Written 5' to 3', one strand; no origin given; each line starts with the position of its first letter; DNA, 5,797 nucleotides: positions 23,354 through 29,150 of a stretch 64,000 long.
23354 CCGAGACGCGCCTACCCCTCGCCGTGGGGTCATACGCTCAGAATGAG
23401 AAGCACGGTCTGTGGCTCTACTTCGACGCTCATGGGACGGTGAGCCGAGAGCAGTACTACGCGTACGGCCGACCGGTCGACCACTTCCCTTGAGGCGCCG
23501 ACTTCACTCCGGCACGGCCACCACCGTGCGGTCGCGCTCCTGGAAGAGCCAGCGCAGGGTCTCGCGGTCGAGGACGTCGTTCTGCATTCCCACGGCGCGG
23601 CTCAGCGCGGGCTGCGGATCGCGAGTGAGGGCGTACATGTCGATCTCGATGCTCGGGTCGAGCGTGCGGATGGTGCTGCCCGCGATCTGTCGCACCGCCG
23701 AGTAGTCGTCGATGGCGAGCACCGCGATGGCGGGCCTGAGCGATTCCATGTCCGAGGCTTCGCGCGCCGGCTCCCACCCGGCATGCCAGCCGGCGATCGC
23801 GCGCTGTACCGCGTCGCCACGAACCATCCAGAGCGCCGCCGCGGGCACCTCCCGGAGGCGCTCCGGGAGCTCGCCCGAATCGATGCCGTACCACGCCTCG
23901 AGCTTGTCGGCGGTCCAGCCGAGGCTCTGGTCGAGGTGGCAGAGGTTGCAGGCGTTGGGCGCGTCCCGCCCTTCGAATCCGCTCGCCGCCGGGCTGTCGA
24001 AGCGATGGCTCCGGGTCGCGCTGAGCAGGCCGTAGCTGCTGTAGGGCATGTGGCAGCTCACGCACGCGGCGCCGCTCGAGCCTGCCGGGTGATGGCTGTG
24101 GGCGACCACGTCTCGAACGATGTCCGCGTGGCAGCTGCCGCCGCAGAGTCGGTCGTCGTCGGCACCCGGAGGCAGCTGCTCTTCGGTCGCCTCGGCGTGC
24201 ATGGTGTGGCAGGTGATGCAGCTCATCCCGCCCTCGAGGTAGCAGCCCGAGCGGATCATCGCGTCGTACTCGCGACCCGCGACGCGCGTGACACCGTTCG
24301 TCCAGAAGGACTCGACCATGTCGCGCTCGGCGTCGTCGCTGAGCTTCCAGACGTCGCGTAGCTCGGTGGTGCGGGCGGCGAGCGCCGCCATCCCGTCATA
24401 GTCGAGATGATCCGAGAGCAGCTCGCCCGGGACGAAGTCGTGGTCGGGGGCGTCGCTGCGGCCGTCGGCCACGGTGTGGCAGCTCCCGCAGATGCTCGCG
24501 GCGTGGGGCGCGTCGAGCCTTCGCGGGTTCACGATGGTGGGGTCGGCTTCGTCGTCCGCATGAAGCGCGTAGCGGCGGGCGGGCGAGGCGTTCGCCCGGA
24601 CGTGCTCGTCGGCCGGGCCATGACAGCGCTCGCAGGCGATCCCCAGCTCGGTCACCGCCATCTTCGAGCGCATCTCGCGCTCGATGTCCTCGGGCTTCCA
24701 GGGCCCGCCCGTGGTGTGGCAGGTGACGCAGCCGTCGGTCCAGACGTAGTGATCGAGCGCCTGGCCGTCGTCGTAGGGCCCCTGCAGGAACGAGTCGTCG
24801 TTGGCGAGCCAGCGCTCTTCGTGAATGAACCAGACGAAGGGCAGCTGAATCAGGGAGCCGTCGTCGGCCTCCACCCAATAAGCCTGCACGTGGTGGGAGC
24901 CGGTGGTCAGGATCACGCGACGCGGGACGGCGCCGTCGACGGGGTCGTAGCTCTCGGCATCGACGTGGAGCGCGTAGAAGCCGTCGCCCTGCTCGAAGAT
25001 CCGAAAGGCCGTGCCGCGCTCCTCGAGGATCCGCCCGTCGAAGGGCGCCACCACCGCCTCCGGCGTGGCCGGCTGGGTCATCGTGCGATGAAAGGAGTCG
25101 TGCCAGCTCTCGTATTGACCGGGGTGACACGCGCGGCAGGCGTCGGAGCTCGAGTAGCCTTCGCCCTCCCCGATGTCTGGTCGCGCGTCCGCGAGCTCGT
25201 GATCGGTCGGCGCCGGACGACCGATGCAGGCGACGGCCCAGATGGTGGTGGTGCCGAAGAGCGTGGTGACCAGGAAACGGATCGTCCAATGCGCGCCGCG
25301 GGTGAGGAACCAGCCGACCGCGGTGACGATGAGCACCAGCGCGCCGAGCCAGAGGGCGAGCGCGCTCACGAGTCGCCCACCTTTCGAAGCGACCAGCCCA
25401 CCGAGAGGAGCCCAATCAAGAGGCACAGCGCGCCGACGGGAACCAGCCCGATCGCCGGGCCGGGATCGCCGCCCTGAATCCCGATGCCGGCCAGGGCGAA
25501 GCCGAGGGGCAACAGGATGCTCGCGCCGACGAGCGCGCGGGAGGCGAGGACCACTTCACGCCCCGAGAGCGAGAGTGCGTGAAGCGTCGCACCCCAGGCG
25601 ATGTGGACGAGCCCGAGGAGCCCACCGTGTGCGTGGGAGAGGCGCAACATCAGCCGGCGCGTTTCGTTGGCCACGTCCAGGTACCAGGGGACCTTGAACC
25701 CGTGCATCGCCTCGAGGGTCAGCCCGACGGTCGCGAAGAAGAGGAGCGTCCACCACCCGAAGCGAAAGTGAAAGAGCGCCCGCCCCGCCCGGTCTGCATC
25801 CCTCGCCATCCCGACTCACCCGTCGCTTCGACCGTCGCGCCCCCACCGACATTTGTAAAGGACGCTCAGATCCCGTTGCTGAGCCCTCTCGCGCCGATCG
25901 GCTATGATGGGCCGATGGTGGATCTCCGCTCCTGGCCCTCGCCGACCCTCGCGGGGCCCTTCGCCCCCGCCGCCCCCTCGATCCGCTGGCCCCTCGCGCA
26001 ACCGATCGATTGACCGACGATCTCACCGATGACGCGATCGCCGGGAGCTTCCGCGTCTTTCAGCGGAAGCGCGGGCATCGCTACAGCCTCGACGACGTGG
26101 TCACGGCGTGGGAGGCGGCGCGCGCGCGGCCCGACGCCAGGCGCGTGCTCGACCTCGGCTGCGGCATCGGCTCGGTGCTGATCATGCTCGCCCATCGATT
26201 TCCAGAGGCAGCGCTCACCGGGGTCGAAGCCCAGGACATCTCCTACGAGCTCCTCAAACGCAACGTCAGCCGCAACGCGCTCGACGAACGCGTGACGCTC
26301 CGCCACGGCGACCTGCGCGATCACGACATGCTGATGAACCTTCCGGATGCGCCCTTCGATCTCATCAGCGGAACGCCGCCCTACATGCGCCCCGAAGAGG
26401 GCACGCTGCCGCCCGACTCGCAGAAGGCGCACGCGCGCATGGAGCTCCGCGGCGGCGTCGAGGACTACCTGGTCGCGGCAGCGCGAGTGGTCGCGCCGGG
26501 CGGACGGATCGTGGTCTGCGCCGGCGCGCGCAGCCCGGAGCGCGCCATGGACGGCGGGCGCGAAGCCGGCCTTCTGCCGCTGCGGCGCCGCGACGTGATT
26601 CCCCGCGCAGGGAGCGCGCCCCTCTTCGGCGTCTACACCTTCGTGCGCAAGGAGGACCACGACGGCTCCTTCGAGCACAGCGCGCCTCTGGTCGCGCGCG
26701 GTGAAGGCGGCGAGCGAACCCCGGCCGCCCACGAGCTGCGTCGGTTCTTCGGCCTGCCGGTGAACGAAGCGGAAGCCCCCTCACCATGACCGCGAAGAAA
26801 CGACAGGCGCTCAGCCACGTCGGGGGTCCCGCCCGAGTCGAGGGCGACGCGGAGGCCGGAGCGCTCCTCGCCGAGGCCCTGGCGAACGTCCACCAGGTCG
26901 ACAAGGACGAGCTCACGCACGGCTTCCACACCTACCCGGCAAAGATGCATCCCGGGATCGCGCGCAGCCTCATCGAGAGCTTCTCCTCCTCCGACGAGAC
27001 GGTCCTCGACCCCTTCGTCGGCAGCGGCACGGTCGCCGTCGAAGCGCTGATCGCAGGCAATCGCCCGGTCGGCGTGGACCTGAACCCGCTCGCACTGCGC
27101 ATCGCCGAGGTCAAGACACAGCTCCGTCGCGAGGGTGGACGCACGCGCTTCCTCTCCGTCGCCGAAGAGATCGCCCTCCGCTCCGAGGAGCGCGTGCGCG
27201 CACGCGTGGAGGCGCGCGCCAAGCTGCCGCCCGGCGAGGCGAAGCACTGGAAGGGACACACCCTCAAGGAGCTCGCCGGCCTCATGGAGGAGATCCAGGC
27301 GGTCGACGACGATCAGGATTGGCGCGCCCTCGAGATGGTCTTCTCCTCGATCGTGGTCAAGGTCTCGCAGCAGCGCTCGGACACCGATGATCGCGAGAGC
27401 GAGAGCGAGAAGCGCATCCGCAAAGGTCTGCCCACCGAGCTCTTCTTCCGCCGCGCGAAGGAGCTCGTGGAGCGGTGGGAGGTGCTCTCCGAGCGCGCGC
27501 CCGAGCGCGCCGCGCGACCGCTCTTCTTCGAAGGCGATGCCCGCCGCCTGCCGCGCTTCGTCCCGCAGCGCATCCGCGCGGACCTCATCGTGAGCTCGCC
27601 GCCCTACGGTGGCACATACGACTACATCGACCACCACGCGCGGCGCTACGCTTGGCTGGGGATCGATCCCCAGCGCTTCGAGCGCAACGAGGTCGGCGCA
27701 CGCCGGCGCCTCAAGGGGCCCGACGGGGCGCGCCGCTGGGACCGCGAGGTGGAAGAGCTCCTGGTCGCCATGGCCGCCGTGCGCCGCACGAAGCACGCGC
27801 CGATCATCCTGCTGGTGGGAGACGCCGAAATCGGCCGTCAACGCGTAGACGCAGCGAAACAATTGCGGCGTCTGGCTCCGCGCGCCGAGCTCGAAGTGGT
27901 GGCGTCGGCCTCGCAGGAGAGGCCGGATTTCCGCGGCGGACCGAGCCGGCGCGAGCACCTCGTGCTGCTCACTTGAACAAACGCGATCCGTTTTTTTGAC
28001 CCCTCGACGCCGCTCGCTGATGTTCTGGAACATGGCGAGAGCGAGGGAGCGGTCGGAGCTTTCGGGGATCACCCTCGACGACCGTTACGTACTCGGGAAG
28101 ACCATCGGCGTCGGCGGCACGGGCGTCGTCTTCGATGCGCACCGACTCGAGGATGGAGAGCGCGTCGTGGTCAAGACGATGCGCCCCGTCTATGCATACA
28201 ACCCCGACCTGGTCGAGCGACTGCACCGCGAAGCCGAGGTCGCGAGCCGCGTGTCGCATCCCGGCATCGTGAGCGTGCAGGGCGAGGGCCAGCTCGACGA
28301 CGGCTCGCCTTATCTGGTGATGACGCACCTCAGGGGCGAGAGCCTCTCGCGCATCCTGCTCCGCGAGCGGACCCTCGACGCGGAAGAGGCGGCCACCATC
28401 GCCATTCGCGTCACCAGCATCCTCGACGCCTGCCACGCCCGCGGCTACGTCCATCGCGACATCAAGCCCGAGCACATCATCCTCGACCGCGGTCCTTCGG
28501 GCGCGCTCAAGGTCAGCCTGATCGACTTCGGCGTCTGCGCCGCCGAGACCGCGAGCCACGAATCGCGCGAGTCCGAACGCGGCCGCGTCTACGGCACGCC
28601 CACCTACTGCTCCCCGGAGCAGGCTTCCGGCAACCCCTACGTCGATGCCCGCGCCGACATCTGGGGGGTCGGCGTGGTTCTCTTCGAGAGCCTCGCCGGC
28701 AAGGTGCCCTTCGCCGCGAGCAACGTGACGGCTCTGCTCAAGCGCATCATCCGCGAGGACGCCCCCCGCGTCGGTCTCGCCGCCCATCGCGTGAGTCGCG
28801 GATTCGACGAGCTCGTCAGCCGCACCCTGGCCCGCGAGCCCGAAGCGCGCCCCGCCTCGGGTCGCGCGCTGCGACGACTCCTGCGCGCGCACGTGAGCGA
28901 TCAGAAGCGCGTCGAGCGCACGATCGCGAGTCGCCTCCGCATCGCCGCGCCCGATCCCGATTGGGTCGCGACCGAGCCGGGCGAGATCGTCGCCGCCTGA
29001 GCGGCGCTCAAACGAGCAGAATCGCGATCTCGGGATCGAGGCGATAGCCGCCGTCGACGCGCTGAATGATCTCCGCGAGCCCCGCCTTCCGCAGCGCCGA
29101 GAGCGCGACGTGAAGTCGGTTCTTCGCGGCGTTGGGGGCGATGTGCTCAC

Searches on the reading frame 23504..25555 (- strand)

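Call 11: search_protein_families(library=pfam, proteins=[window:23504-25555:-], max_evalue=0.01)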
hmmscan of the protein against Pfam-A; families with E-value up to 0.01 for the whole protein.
window:23504-25555:- (683 aa): 6 families
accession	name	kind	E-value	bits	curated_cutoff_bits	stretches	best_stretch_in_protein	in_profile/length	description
PF14522.11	Cytochrome_C7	-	3.8e-05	23.9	24.8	0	274-361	14-67/67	Cytochrome c7 and related cytochrome c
PF13435.11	Cytochrome_C554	-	0.0001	23.6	20.8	1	273-313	48-84/84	Cytochrome c554 and c-prime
PF09699.15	Paired_CXXCH_1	-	0.00014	21.9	20.6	1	443-478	7-38/41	Doubled CXXCH motif (Paired_CXXCH_1)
PF22113.1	Mtrc-MtrF_II-IV_dom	-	0.0002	21.4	30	0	299-364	75-131/176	Outer membrane cytochrome MtrC/MtrF-like, domains II/IV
PF02335.20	Cytochrom_C552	-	0.00026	20.5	24.1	1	492-542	241-284/438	Cytochrome c552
PF14537.11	Cytochrom_c3_2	-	0.0019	19.1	25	0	275-360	8-78/79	Cytochrome c3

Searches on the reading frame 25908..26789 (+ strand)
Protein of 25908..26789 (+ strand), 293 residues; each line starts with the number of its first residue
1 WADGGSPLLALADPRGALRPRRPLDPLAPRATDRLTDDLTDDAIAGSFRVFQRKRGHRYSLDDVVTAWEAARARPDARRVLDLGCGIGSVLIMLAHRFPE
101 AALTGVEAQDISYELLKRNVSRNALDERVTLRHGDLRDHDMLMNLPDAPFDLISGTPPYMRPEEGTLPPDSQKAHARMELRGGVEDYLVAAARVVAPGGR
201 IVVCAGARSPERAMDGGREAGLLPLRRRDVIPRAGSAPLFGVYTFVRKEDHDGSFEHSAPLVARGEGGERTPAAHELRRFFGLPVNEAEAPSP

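Call 11: search_protein_families(library=pfam, proteins=[window:25908-26789:+], max_evalue=0.01)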
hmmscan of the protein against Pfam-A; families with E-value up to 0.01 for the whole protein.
window:25908-26789:+ (293 aa): 14 families
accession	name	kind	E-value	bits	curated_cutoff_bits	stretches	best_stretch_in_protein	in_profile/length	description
PF05175.20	MTS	-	1.1e-10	41.9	23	1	76-162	31-111/170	Methyltransferase small domain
PF13649.12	Methyltransf_25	-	2.6e-10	41.3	27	1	80-154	1-69/97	Methyltransferase domain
PF13847.12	Methyltransf_31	-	3.3e-08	33.8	27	1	77-204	4-110/145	Methyltransferase domain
PF08241.18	Methyltransf_11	-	3.7e-07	31.1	21.2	1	81-153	1-64/95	Methyltransferase domain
PF08242.18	Methyltransf_12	-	7.5e-06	27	30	1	81-153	1-69/98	Methyltransferase domain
PF13489.12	Methyltransf_23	-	5.8e-05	23.3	27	1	72-154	18-86/164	Methyltransferase domain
PF02475.24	TRM5-TYW2_MTfase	-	0.00016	22.1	28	1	74-139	34-99/164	TRM5/TYW2 methyltransferase domain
PF03602.21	Cons_hypoth95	-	0.00057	20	24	1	76-161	41-125/182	Conserved hypothetical protein 95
PF02390.23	Methyltransf_4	-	0.00088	19.2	24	1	79-120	4-45/173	Putative methyltransferase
PF09445.16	Methyltransf_15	-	0.0011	19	22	1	78-159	2-81/165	RNA cap guanine-N2 methyltransferase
PF06325.19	PrmA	-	0.0039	17.2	22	1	77-132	162-217/296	Ribosomal protein L11 methyltransferase (PrmA)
PF01728.25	FtsJ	-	0.0049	17.3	24.1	1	76-153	21-95/181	FtsJ-like methyltransferase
PF10294.15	Methyltransf_16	-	0.0054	16.9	21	1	74-133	44-104/174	Lysine methyltransferase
PF07021.18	MetW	-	0.0066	16.5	21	1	75-152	12-78/193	Methionine biosynthesis protein MetW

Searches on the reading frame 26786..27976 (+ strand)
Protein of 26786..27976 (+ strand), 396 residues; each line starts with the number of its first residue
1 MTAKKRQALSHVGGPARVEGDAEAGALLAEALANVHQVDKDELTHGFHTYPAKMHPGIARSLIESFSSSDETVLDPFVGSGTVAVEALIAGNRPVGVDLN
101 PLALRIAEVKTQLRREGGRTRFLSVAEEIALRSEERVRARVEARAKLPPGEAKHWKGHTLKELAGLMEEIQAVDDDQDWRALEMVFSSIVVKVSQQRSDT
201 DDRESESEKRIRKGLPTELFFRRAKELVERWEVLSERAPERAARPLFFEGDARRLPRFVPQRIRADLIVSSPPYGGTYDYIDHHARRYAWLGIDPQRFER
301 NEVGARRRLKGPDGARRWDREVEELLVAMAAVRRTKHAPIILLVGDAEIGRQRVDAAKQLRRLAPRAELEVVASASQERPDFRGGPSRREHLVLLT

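Call 11: search_protein_families(library=pfam, proteins=[window:26786-27976:+], max_evalue=0.01)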
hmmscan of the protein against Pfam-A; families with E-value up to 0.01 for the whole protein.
window:26786-27976:+ (396 aa): 4 families
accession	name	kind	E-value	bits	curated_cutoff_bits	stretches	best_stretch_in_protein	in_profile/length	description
PF01555.25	N6_N4_Mtase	-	8.7e-12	45.9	26.7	1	45-108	159-220/221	DNA methylase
PF01170.24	UPF0020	-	1.9e-07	31.4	22.3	1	49-95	7-54/197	RMKL-like, methyltransferase domain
PF02086.21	MethyltransfD12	-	0.0049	17.1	22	1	60-106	10-57/253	D12 class N6 adenine-specific DNA methyltransferase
PF03602.21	Cons_hypoth95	-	0.0075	16.4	24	0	69-111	41-84/182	Conserved hypothetical protein 95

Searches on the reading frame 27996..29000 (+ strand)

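Call 11: search_protein_families(library=pfam, proteins=[window:27996-29000:+], max_evalue=0.01)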
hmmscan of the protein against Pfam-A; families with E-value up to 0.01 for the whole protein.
window:27996-29000:+ (334 aa): 5 families
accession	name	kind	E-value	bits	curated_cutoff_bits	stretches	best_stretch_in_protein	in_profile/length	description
PF00069.31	Pkinase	-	9.3e-43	146.9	31.7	1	31-291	1-257/263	Protein kinase domain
PF07714.23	PK_Tyr_Ser-Thr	-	7.1e-23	81.7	23.1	1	33-287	3-250/258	Protein tyrosine and serine/threonine kinase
PF01636.29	APH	-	9.4e-07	29.3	23.2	1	52-147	17-108/239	Phosphotransferase enzyme family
PF06293.20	Kdo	-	1e-05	25.5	21.3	1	107-189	94-177/207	Lipopolysaccharide kinase (Kdo/WaaP) family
PF03109.22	ABC1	-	5.8e-05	22.8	22.9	0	106-184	144-217/244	ABC1 atypical kinase-like domain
